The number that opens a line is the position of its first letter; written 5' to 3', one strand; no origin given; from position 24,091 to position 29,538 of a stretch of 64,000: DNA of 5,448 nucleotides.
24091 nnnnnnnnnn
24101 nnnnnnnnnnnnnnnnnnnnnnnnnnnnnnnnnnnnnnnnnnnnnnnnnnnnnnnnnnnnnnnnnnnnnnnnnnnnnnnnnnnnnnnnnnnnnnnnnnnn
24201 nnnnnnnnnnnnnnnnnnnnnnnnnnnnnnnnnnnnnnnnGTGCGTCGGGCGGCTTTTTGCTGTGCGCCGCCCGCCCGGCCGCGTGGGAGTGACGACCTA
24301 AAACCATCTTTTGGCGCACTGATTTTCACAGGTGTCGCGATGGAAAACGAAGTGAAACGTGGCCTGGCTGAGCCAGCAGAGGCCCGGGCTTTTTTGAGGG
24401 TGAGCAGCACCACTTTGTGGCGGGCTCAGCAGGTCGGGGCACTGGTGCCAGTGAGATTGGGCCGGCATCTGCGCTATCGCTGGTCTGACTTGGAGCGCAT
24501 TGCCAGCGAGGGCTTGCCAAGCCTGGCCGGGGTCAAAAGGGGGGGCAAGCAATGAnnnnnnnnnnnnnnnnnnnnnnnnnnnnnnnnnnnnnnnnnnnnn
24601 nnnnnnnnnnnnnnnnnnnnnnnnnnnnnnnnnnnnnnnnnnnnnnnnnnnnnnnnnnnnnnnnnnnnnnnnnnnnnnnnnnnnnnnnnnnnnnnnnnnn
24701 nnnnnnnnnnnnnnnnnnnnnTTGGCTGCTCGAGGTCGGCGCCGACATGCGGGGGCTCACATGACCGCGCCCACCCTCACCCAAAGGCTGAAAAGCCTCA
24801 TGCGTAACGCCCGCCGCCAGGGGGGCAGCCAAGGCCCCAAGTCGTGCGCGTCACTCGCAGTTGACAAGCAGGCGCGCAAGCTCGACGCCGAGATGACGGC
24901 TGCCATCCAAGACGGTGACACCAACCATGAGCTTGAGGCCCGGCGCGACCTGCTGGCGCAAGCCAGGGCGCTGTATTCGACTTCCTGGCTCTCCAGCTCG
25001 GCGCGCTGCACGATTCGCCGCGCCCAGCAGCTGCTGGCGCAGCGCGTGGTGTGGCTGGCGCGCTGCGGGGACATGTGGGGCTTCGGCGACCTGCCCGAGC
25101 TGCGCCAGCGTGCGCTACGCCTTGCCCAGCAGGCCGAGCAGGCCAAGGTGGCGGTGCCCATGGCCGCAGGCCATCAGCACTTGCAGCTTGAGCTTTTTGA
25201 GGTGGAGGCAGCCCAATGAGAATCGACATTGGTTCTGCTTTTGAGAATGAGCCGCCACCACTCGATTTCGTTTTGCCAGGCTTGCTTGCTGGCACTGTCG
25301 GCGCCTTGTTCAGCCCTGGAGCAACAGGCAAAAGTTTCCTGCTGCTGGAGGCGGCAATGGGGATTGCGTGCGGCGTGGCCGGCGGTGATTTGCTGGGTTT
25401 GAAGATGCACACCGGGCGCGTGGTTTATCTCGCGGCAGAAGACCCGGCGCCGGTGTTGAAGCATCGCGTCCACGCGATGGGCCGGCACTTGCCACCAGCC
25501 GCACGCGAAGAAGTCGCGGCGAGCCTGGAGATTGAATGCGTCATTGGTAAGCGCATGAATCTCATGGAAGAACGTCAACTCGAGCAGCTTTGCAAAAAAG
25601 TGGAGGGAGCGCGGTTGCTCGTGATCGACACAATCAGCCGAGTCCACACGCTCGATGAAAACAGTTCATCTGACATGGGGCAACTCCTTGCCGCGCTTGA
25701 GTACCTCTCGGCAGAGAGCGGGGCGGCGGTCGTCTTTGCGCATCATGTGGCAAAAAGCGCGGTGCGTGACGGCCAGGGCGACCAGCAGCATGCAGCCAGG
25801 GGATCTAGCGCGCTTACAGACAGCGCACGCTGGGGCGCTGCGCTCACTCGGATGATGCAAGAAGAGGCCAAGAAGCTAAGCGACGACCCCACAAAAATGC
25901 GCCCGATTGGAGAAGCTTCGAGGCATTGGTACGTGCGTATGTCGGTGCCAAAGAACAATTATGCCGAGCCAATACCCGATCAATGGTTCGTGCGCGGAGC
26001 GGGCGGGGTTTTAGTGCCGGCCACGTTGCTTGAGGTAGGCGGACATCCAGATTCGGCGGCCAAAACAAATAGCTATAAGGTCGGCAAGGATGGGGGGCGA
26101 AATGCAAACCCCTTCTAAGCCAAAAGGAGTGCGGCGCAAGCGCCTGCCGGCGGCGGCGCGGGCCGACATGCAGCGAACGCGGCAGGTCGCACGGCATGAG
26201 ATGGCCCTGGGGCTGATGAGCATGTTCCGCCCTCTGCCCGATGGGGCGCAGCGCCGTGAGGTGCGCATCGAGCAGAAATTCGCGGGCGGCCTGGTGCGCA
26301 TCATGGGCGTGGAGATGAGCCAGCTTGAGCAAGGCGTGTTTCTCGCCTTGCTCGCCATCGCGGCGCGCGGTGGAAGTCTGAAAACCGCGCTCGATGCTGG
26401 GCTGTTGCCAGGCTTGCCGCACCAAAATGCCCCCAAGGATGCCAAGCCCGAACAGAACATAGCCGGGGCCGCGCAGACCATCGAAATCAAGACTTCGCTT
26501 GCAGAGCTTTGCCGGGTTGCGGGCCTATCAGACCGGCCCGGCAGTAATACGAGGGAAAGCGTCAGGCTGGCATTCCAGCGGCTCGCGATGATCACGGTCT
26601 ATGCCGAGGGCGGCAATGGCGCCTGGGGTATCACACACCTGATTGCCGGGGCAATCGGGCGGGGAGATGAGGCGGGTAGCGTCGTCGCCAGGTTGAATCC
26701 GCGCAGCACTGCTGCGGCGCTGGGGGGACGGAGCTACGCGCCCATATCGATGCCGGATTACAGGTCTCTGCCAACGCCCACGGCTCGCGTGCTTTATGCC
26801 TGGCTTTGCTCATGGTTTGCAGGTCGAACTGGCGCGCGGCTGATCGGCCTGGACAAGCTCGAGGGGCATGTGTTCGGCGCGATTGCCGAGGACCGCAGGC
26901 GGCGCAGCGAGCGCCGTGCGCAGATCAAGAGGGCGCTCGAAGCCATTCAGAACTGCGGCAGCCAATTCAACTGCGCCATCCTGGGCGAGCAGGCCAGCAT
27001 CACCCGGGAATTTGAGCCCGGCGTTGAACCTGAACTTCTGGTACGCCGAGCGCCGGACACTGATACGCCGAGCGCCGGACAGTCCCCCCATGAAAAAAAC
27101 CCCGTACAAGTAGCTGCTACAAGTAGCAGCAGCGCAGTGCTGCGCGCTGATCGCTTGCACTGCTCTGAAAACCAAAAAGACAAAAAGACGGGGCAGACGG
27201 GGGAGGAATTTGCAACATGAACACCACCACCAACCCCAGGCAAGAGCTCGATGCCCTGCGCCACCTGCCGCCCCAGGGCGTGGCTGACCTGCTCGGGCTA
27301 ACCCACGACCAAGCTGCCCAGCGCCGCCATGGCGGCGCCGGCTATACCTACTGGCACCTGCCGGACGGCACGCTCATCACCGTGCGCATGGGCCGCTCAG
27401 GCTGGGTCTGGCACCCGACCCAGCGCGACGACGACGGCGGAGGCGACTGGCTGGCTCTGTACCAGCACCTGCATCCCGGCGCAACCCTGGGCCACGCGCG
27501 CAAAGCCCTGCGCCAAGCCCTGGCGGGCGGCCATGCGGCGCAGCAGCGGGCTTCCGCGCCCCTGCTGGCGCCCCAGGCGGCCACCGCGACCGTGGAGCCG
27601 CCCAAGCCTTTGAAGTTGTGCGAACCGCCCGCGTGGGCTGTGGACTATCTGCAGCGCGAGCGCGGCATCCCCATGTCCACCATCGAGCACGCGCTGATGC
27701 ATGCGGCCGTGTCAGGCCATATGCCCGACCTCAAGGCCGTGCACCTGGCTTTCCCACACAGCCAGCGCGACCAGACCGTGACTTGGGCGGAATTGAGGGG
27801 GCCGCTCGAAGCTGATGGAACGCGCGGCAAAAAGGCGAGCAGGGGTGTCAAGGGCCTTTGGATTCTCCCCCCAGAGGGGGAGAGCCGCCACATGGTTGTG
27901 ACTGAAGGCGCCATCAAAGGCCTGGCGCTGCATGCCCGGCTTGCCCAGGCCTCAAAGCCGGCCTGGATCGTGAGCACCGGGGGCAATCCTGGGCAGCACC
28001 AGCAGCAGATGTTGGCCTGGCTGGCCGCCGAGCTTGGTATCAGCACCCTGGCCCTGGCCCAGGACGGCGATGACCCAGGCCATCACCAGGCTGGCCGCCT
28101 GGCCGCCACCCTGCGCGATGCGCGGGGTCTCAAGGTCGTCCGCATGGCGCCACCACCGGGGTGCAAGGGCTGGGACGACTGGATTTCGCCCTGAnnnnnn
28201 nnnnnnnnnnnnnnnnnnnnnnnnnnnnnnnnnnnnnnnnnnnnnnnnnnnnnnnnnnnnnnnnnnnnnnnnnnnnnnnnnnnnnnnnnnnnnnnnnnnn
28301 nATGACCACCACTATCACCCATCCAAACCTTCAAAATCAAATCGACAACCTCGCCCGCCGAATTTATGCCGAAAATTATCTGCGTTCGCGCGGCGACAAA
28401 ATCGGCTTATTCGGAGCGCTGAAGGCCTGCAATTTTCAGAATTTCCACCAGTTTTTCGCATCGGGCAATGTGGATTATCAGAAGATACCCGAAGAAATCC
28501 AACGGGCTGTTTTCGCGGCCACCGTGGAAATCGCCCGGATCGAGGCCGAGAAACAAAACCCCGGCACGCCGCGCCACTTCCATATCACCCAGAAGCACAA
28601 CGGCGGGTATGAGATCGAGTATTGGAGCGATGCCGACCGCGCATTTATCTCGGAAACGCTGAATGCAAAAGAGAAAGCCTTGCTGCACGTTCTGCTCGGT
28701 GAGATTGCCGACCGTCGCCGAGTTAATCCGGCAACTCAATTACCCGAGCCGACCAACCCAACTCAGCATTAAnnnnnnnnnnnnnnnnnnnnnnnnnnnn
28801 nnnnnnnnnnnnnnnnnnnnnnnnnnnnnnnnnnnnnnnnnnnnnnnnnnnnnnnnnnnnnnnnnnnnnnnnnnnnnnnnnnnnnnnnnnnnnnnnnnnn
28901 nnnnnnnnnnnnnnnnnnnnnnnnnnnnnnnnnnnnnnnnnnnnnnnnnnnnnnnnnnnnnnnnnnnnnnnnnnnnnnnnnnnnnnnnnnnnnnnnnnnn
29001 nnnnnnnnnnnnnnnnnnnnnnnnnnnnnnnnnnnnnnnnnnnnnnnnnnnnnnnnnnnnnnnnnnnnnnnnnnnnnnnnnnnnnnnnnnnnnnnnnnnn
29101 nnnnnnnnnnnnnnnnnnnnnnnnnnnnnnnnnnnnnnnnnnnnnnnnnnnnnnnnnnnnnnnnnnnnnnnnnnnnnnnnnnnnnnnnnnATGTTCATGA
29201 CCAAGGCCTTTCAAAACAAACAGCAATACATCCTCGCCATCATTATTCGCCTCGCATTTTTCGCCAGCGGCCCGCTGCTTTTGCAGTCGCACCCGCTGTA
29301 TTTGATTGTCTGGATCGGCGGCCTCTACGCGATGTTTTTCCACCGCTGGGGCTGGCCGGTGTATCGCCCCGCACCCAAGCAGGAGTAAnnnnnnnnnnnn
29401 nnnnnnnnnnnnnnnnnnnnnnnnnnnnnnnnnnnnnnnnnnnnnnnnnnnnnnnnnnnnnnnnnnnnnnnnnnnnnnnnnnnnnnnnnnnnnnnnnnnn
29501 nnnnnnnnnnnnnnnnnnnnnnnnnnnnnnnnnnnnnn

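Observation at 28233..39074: Eight copies of a TTCGC-N8-GAAT motif head island genes, including the relaxase: a hidden regulon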

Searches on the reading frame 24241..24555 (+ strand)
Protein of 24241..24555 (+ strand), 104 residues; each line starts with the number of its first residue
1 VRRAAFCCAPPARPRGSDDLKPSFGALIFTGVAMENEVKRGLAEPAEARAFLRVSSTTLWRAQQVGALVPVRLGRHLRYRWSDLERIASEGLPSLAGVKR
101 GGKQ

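Call 16: search_protein_families(library=pfam, proteins=[window:24241-24555:+], max_evalue=0.01)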
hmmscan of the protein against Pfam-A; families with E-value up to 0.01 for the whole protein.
window:24241-24555:+ (104 aa): 1 family
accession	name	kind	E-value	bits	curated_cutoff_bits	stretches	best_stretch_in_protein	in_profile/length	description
PF12728.13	HTH_17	-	3.7e-05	24.3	27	1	45-88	4-47/51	Helix-turn-helix domain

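Call 71: search_protein_families(library=phrogs, proteins=[window:24241-24555:+], max_evalue=0.1)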
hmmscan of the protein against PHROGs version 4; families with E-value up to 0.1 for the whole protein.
window:24241-24555:+ (104 aa): 3 families
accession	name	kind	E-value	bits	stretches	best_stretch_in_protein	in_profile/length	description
phrog_33884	-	DNA, RNA and nucleotide metabolism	0.00032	22.2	1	46-89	83-126/135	HTH DNA binding protein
phrog_66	-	integration and excision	0.00064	20.5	1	34-91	85-143/412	excisionase and transcriptional regulator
phrog_25665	-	integration and excision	0.027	15.7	1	34-79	17-62/93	excisionase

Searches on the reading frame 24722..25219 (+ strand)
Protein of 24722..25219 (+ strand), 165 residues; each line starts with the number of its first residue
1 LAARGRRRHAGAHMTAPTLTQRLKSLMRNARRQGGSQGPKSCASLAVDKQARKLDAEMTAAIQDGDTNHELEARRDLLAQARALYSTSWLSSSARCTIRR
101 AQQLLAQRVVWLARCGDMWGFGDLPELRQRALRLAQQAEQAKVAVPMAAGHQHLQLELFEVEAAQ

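Call 16: search_protein_families(library=pfam, proteins=[window:24722-25219:+], max_evalue=0.01)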
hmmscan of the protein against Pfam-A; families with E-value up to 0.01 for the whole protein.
window:24722-25219:+ (165 aa): 0 families

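Call 41: search_protein_families(library=pfam, proteins=[window:24722-25219:+], max_evalue=5)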
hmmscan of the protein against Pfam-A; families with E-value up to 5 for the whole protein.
window:24722-25219:+ (165 aa): 0 families

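Call 54: find_homologous_proteins(query=window:24758-25219:+, max_evalue=0.001)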
Query window:24758-25219:+ (153 aa): 10 proteins with E <= 0.001 among 287 candidates.
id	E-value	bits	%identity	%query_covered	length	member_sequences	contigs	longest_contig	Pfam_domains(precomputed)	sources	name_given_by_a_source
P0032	1.2e-90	318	100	99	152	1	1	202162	-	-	-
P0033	1.2e-59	218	77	99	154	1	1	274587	-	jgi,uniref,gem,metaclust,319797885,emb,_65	uniref:Uncharacterized protein n=1 Tax=mine drainage metagenome TaxID=410659 RepID=E6PSI6_9ZZZZ|meta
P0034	2.0e-56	208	69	99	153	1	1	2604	-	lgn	-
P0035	3.6e-54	200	68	95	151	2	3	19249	-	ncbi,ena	-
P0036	4.0e-54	200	78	78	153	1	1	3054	-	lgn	-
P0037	1.4e-52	195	67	94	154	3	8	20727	-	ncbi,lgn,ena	-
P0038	4.4e-51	190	63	94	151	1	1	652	-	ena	-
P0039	1.3e-47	179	70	80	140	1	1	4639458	-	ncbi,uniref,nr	ncbi:hypothetical protein THIX_70137 [Thiomonas sp. X19]|uniref:hypothetical protein n=1 Tax=Thiomon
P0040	2.9e-46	175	66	89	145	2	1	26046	-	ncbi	ncbi:hypothetical protein [Thiomonas sp.]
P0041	7.6e-45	170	60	99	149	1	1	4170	-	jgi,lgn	jgi:hypothetical protein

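Call 63: predict_structure(alignment_id=A1)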
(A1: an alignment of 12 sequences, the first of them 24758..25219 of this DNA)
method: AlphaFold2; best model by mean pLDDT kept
length: 153 residues; sequences in the alignment: 12
mean_pLDDT: 58.6   pTM: 0.31
mean pLDDT of the five models: 58.6, 58.5, 57.9, 56.4, 53.3
residues with pLDDT >= 90: 0; 70-90: 25; 50-70: 92; < 50: 36
segments of 3 or more residues with pLDDT < 50: 29-34, 132-153
pLDDT, mean of each block of 10 residues (from residue 1): 64 68 51 53 61 55 57 66 76 70 53 59 64 46 43 40
secondary structure, 60 per line:
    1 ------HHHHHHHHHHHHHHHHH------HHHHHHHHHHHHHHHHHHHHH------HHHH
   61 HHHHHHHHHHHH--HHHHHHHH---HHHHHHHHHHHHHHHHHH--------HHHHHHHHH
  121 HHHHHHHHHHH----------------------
elements in order: H7-23 H30-50 H57-72 H75-82 H86-103 H112-131

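Call 64: search_solved_structures(query=A1, max_evalue=10, show_alignments=2)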
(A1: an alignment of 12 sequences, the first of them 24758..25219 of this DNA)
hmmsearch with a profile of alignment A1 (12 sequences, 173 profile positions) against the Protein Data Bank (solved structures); distinct sequences matched with E-value up to 10: 0.

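Call 68: search_protein_families(library=pfam, alignment_id=A1, max_evalue=10)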
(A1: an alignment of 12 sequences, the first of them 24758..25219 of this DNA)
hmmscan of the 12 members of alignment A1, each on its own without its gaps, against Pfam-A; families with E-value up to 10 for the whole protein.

A. member 1, window:24758-25219:+ (153 aa): 1 family
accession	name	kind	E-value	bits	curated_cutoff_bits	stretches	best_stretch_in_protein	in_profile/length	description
PF14823.11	Sirohm_synth_C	-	0.14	12.2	24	1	91-120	26-55/68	Sirohaem biosynthesis protein C-terminal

B. families by the number of members that match (of 12 scanned): 8 families
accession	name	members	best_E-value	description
PF14823.11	Sirohm_synth_C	4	0.0025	Sirohaem biosynthesis protein C-terminal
PF23181.1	bHLH_INO4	1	0.013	INO4 bHLH domain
PF06267.17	DUF1028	1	0.076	Family of unknown function (DUF1028)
PF11720.13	Inhibitor_I78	1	0.11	Peptidase inhibitor I78 family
PF20848.2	ExoU_mid_dom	1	0.14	ExoU toxin, middle helical domain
PF16509.11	KORA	1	0.14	TrfB plasmid transcriptional repressor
PF09641.16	DUF2026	1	0.15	Protein of unknown function (DUF2026)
PF04954.18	SIP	1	2.7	Siderophore-interacting protein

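Call 71: search_protein_families(library=phrogs, proteins=[window:24758-25219:+], max_evalue=0.1)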
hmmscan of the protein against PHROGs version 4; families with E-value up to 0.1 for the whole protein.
window:24758-25219:+ (153 aa): 0 families

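Call 82: search_dna_similar(query=window:24758-25219:+, collection=plasmids, mode=protein, max_evalue=0.01, max_rows=15)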
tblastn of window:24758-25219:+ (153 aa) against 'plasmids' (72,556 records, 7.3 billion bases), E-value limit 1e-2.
No match.

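Call 87: search_protein_representatives(alignment_id=A1)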
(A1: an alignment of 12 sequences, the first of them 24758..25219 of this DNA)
Query: 12 sequences, 173 profile positions. Proteins with E-value up to 0.001 (for the whole library): 50; up to 1e-10: 27; up to 1e-30: 2. The best 50 are listed.
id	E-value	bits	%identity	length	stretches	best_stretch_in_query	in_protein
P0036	4.5e-47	176.9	-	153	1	31-172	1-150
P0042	7.6e-34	133.9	-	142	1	1-138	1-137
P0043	1.3e-27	113.6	-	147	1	63-173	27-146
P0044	1.0e-21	94.4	-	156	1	33-170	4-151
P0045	2.2e-19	86.8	-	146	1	6-139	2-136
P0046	1.7e-18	83.9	-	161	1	3-135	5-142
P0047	3.1e-18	83.1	-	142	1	2-136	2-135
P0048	4.5e-18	82.5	-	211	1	3-169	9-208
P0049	4.8e-17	79.2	-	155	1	3-136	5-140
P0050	2.0e-16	77.2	-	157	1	5-141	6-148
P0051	9.7e-16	74.9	-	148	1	1-138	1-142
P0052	7.1e-15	72.1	-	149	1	1-140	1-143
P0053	2.3e-14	70.5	-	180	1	3-136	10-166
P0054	2.5e-14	70.4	-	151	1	1-135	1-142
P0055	4.4e-14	69.5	-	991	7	33-95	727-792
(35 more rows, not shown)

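Call 91: find_encoding_contigs(protein=P0046, flank=10000, max_places=1)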
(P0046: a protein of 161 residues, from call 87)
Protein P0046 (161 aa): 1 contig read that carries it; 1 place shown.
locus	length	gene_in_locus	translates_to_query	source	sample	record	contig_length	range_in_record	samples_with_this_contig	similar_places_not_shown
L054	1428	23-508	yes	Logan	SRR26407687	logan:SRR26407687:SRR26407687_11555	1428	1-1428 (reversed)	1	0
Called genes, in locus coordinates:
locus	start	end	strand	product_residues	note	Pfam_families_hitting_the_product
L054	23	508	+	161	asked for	-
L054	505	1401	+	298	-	PF13481:AAA_25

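Call 92: find_encoding_contigs(protein=P0049, flank=10000, max_places=1)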
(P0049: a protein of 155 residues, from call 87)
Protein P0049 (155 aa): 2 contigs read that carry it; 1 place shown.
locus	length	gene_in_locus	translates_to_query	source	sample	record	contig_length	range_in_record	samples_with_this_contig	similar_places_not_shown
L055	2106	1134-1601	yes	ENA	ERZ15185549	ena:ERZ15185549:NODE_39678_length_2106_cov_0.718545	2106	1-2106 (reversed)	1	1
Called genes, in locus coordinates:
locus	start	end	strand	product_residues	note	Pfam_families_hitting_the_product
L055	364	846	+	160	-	-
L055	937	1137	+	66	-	PF12728:HTH_17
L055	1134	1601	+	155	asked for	-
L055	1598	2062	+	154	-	-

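Call 99: predict_structure(alignment_id=A3)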
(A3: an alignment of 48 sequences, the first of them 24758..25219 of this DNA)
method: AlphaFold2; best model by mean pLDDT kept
length: 153 residues; sequences in the alignment: 48
mean_pLDDT: 76.8   pTM: 0.45
mean pLDDT of the five models: 76.8, 74.5, 72.7, 70.3, 70.3
residues with pLDDT >= 90: 30; 70-90: 75; 50-70: 48; < 50: 0
segments of 3 or more residues with pLDDT < 50: none
pLDDT, mean of each block of 10 residues (from residue 1): 89 79 58 72 81 75 82 91 95 87 68 75 84 64 58 54
secondary structure, 60 per line:
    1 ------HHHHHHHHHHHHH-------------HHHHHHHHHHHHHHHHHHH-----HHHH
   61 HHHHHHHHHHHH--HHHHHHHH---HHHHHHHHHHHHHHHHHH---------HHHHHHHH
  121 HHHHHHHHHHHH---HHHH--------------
elements in order: H7-19 H33-51 H57-72 H75-82 H86-103 H113-132 H136-139

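Call 102: fold_search(model_id=the predicted structure, library=pdb)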
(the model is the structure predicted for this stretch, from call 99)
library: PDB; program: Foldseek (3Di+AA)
matches with E <= 10: 26; with E <= 0.001: 0
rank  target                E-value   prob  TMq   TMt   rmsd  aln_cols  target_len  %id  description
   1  5f5p_A                2.6e+00  0.08  0.21  0.18  17.4       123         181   20  Molecular Basis for Shroom2 Recognition by Rock1 (released 2016-10-19)
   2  3ez5_D                3.8e+00  0.06  0.15  0.06  12.6       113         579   12  Cocrystal structure of Bacillus fragment DNA polymerase I with duplex DNA , dCTP, and zinc (closed form). (released 2009-11-10)
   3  4ez6_A                4.0e+00  0.06  0.14  0.06  11.0        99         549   14  Bacillus DNA Polymerase I Large Fragment Complex 1 (released 2013-07-24)
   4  6r2g_A                4.3e+00  0.03  0.16  0.16  16.5       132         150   20  Crystal structure of a single-chain protein mimetic of the gp41 NHR trimer in complex with the synthetic CHR peptide C (released 2019-07-10)
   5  6o6p_A                5.4e+00  0.05  0.21  0.18  18.2       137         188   16  Structure of the regulator FasR from Mycobacterium tuberculosis in complex with DNA (released 2020-03-11)
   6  1nxh_A                5.4e+00  0.03  0.19  0.22  18.6       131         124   19  X-RAY STRUCTURE: NORTHEAST STRUCTURAL GENOMICS CONSORTIUM TARGET TT87 (released 2004-02-24)
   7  4dqq_D                6.1e+00  0.04  0.15  0.06  12.2       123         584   15  Ternary complex of Bacillus DNA Polymerase I Large Fragment E658A, DNA duplex, and rCTP (paired with dG of template) i (released 2012-06-06)
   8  1mfq_C                6.5e+00  0.05  0.20  0.27  17.4       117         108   14  Crystal Structure Analysis of a Ternary S-Domain Complex of Human Signal Recognition Particle (released 2002-09-20)
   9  3py8_A                6.5e+00  0.05  0.15  0.06  10.3        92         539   17  Crystal structure of a mutant of the large fragment of DNA polymerase I from thermus aquaticus in a closed ternary com (released 2011-06-15)
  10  3px6_D                6.5e+00  0.03  0.15  0.05  12.4       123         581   14  Crystal Structure of Bacillus DNA Polymerase I Large Fragment Bound to DNA and ddCTP-dA Mismatch (tautomer) in Closed  (released 2011-10-19)
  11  9uxk_E                6.5e+00  0.03  0.19  0.19  25.6       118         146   21  type II Lamassu, LmuACB from Vibrio cholerae O1 El (released 2026-03-25)
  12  9clb_B                6.9e+00  0.04  0.19  0.25  14.2       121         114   14  Crystal structure of Bak bound to the inhibitory aBAK (released 2025-07-16)
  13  2go7_D                7.8e+00  0.06  0.16  0.13  11.0        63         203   11  CRYSTAL STRUCTURE OF A HYDROLASE FROM HALOACID DEHALOGENASE-LIKE FAMILY (SP_2064) FROM STREPTOCOCCUS PNEUMONIAE TIGR4  (released 2006-05-23)
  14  4v47_BT               7.8e+00  0.04  0.19  0.28   8.8        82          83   13  Real space refined coordinates of the 30S and 50S subunits fitted into the low resolution cryo-EM map of the EF-G.GTP (released 2014-07-09)
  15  4dqp_A                7.8e+00  0.03  0.15  0.05  12.9       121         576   13  Ternary complex of Bacillus DNA Polymerase I Large Fragment, DNA duplex, and ddCTP (paired with dG of template) (released 2012-06-06)
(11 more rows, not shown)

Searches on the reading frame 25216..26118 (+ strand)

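Call 6: search_protein_families(library=ncbifam, proteins=[window:25216-26118:+], max_evalue=0.01)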
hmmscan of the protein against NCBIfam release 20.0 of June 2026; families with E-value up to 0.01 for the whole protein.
window:25216-26118:+ (300 aa): 1 family
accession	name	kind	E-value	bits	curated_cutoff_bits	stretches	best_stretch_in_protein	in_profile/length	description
TIGR00416.1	sms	equivalog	0.0015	17.4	403.05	1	33-181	102-224/454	DNA repair protein RadA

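Call 16: search_protein_families(library=pfam, proteins=[window:25216-26118:+], max_evalue=0.01)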
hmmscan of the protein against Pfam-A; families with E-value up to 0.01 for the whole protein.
window:25216-26118:+ (300 aa): 1 family
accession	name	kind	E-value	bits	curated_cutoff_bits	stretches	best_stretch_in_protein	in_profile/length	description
PF13481.12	AAA_25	-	9.4e-36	123.7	27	1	9-181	15-193/195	AAA domain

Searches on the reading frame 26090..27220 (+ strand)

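Call 6: search_protein_families(library=ncbifam, proteins=[window:26090-27220:+], max_evalue=0.01)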
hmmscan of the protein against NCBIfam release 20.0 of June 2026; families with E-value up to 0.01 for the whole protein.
window:26090-27220:+ (376 aa): 0 families

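Call 16: search_protein_families(library=pfam, proteins=[window:26090-27220:+], max_evalue=0.01)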
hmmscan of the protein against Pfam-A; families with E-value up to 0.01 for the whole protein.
window:26090-27220:+ (376 aa): 1 family
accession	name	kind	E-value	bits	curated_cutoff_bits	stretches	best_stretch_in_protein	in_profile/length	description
PF06504.17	RepC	-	1.6e-14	54.2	22.8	1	127-292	99-257/272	Replication protein C (RepC)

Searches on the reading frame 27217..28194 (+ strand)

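Call 6: search_protein_families(library=ncbifam, proteins=[window:27217-28194:+], max_evalue=0.01)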
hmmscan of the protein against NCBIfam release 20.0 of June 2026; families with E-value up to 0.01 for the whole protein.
window:27217-28194:+ (325 aa): 0 families

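Call 16: search_protein_families(library=pfam, proteins=[window:27217-28194:+], max_evalue=0.01)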
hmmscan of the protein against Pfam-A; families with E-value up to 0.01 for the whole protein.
window:27217-28194:+ (325 aa): 2 families
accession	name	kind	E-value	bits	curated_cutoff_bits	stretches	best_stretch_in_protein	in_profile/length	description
PF13155.12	Toprim_2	-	6.8e-06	26.8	22.1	1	227-322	1-87/88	Toprim-like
PF13154.11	DUF3991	-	0.00042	21.1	24.5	1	144-217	2-68/74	Protein of unknown function (DUF3991)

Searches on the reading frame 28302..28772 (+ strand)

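Call 6: search_protein_families(library=ncbifam, proteins=[window:28302-28772:+], max_evalue=0.01)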
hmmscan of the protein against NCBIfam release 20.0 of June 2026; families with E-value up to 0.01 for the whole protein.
window:28302-28772:+ (156 aa): 1 family
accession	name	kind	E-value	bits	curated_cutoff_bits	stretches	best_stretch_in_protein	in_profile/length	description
NF010707.0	PRK14109.1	equivalog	0.0066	14.5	625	1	65-126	696-759/1010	bifunctional [glutamine synthetase] adenylyltransferase/[glutamine synthetase]-adenylyl-L-tyrosine phosphorylase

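Call 16: search_protein_families(library=pfam, proteins=[window:28302-28772:+], max_evalue=0.01)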
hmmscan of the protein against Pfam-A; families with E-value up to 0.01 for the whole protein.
window:28302-28772:+ (156 aa): 0 families

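Call 41: search_protein_families(library=pfam, proteins=[window:28302-28772:+], max_evalue=5)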
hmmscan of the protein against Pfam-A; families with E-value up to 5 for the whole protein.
window:28302-28772:+ (156 aa): 1 family
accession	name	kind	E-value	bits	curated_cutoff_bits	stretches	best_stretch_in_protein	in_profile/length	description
PF06888.18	Put_Phosphatase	-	0.2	11.5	27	1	84-124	71-111/234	Putative Phosphatase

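Call 71: search_protein_families(library=phrogs, proteins=[window:28302-28772:+], max_evalue=0.1)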
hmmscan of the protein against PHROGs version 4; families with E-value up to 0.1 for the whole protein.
window:28302-28772:+ (156 aa): 0 families

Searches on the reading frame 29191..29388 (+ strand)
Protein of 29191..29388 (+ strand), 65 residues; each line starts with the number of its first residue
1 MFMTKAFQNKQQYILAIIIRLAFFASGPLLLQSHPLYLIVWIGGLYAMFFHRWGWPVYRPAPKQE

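Call 6: search_protein_families(library=ncbifam, proteins=[window:29191-29388:+], max_evalue=0.01)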
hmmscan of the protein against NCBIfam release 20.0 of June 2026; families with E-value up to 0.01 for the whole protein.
window:29191-29388:+ (65 aa): 1 family
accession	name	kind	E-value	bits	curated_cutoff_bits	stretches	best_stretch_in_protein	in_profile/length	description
TIGR03059.1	psaOeuk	equivalog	0.0086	16.5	107.85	1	16-55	34-74/82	photosystem I protein PsaO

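Call 16: search_protein_families(library=pfam, proteins=[window:29191-29388:+], max_evalue=0.01)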
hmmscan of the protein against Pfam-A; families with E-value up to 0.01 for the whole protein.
window:29191-29388:+ (65 aa): 0 families

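Call 71: search_protein_families(library=phrogs, proteins=[window:29191-29388:+], max_evalue=0.1)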
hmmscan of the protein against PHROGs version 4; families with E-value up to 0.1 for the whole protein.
window:29191-29388:+ (65 aa): 0 families
